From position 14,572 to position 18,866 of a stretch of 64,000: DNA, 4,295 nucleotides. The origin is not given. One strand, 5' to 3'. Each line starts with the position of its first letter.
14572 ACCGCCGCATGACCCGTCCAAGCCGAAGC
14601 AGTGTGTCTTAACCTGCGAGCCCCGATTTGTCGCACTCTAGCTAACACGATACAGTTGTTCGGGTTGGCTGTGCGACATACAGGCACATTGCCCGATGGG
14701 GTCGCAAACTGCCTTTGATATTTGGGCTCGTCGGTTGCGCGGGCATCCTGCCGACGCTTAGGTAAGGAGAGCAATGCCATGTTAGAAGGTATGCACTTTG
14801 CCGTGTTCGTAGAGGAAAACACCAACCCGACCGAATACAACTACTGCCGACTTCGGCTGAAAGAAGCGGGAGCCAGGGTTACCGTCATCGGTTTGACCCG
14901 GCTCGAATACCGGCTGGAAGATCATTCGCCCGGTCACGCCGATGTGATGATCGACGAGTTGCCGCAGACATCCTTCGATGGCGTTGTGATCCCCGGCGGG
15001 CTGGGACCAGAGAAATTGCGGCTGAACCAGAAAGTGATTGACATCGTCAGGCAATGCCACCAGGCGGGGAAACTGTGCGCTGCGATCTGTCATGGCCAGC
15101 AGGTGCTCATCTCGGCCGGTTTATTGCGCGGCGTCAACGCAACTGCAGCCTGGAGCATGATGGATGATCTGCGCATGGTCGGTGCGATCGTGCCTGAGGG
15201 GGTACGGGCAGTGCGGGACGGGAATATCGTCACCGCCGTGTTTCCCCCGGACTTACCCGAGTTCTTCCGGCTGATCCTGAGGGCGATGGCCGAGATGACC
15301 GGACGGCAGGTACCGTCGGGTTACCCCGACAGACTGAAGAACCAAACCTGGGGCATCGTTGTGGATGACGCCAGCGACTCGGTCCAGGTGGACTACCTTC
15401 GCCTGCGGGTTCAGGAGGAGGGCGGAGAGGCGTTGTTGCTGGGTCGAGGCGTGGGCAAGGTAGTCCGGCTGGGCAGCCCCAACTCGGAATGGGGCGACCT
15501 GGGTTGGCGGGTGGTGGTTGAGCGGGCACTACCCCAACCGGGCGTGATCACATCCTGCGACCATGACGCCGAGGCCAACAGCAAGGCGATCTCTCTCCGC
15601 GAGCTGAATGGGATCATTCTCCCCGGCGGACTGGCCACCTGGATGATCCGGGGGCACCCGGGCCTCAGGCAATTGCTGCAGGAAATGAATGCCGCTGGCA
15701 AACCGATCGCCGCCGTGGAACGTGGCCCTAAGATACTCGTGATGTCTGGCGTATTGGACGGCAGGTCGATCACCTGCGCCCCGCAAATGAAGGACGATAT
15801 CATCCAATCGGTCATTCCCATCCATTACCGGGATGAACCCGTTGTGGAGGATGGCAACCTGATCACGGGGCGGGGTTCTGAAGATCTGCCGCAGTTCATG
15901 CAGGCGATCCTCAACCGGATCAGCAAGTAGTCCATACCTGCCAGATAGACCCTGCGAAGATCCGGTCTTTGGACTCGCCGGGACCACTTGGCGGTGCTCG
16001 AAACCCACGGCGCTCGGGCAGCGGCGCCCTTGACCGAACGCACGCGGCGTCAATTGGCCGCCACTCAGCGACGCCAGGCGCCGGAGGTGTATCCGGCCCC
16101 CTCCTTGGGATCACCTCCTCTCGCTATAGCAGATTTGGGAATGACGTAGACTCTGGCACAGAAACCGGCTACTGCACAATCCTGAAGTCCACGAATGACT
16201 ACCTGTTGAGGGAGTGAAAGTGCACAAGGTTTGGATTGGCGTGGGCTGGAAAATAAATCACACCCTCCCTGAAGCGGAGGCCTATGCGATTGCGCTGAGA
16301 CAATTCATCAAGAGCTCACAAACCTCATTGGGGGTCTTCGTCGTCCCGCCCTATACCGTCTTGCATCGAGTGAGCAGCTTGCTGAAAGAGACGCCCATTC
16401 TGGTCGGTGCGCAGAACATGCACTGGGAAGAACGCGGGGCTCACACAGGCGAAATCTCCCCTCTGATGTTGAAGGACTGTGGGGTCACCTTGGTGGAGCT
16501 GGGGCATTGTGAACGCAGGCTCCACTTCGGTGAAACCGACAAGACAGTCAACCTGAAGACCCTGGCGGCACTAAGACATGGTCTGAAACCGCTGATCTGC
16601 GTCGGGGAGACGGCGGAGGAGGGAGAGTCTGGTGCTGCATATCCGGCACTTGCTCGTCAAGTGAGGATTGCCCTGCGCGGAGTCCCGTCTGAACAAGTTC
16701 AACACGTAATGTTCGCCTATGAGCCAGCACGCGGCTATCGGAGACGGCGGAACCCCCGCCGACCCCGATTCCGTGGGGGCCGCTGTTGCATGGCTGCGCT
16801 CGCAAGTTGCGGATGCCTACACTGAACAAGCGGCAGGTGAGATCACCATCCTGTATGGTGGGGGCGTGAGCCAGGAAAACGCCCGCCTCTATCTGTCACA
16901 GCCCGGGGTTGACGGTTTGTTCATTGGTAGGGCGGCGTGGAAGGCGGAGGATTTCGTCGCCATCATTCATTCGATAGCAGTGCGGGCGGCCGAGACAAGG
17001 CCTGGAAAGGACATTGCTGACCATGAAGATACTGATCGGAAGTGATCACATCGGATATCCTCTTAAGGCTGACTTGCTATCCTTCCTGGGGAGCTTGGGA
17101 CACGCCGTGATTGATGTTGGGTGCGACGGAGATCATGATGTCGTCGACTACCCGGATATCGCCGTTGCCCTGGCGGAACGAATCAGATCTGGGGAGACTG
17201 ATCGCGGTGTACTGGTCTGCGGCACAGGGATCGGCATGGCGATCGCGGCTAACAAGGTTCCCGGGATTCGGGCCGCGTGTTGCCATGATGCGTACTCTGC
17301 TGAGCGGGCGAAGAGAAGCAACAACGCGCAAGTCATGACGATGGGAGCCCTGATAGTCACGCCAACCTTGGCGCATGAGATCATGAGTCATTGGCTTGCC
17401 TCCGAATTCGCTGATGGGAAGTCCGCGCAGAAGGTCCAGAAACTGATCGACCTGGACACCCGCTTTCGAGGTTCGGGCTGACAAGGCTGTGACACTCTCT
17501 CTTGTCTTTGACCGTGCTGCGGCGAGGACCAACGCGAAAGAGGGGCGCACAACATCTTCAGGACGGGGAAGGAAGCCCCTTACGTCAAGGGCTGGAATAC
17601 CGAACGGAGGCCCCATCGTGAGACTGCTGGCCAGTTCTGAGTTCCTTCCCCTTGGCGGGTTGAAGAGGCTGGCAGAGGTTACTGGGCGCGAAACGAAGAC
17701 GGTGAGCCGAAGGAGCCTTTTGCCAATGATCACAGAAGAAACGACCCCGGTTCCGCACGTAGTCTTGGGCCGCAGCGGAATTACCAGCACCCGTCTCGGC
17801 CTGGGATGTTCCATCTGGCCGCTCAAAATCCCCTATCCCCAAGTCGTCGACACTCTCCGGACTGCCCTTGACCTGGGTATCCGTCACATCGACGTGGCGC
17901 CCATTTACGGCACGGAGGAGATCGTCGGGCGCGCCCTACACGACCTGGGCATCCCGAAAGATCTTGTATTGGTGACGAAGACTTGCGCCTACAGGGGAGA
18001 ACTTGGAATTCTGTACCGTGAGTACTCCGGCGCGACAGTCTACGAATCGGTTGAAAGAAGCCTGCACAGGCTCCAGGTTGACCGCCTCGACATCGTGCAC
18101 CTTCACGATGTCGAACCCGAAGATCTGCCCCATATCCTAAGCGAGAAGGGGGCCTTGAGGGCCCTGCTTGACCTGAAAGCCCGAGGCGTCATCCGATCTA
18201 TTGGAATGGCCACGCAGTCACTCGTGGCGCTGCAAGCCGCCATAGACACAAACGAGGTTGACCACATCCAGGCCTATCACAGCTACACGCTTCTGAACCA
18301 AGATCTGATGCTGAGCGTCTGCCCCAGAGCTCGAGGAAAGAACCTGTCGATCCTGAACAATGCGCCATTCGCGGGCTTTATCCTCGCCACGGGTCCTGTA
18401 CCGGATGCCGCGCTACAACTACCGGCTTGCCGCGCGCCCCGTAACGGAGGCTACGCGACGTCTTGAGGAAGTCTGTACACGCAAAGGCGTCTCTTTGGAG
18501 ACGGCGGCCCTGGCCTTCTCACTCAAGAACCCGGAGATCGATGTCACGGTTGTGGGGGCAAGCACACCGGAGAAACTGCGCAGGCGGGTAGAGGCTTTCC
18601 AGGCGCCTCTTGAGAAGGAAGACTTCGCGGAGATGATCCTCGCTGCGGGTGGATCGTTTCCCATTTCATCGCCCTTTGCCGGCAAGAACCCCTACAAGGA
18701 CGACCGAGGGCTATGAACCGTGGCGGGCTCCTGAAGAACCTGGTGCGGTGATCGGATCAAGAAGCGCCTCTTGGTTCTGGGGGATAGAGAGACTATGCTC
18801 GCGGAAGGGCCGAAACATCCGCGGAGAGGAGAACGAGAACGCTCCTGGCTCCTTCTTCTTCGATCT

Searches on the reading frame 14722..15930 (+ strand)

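Call 61: search_protein_families(library=pfam, max_evalue=0.001, proteins=[window:14722-15930:+])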
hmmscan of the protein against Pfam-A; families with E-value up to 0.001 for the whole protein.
window:14722-15930:+ (402 aa): 1 family
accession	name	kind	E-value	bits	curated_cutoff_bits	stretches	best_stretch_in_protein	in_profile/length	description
PF01965.30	DJ-1_PfpI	-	3.3e-61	206.3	26.6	2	27-187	4-164/165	DJ-1/PfpI family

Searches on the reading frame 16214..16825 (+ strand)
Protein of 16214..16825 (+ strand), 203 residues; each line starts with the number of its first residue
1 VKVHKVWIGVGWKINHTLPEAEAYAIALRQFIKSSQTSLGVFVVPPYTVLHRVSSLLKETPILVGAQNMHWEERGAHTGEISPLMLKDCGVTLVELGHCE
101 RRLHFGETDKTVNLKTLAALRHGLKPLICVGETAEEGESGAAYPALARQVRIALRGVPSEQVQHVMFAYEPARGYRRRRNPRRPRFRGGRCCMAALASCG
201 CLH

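Call 61: search_protein_families(library=pfam, max_evalue=0.001, proteins=[window:16214-16825:+])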
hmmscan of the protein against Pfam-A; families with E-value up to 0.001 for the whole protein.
window:16214-16825:+ (203 aa): 1 family
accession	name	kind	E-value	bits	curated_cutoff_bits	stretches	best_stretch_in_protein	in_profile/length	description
PF00121.24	TIM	-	6.7e-49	167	20.1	1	7-172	2-165/245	Triosephosphate isomerase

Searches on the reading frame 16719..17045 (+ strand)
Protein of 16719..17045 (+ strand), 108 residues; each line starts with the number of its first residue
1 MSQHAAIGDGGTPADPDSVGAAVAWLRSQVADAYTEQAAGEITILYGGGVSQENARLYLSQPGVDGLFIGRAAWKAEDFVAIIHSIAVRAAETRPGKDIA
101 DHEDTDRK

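Call 69: search_protein_families(library=pfam, max_evalue=0.01, proteins=[window:16719-17045:+])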
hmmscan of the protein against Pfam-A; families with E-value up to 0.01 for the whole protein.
window:16719-17045:+ (108 aa): 1 family
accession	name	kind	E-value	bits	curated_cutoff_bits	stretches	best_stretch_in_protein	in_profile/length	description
PF00121.24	TIM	-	1.2e-17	64.7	20.1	1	6-85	167-244/245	Triosephosphate isomerase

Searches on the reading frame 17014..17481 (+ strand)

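Call 61: search_protein_families(library=pfam, max_evalue=0.001, proteins=[window:17014-17481:+])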
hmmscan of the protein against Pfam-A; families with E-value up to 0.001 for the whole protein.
window:17014-17481:+ (155 aa): 1 family
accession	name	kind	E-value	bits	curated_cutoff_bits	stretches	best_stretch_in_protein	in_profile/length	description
PF02502.23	LacAB_rpiB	-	5.2e-51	172.7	24.7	1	6-144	1-138/138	Ribose/Galactose Isomerase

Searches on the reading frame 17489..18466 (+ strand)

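Call 17: search_protein_families(library=pfam, proteins=[window:17489-18466:+], max_evalue=0.01)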
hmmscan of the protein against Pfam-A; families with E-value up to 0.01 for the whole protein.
window:17489-18466:+ (325 aa): 1 family
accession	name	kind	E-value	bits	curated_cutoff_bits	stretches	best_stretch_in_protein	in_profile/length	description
PF00248.27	Aldo_ket_red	-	2.3e-26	93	24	1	103-297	2-195/291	Aldo/keto reductase family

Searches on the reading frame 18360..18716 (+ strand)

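Call 17: search_protein_families(library=pfam, proteins=[window:18360-18716:+], max_evalue=0.01)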
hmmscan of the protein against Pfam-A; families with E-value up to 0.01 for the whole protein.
window:18360-18716:+ (118 aa): 1 family
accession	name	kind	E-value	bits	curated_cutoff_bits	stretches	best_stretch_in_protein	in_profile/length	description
PF00248.27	Aldo_ket_red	-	3.5e-10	39.9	24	1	29-92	223-286/291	Aldo/keto reductase family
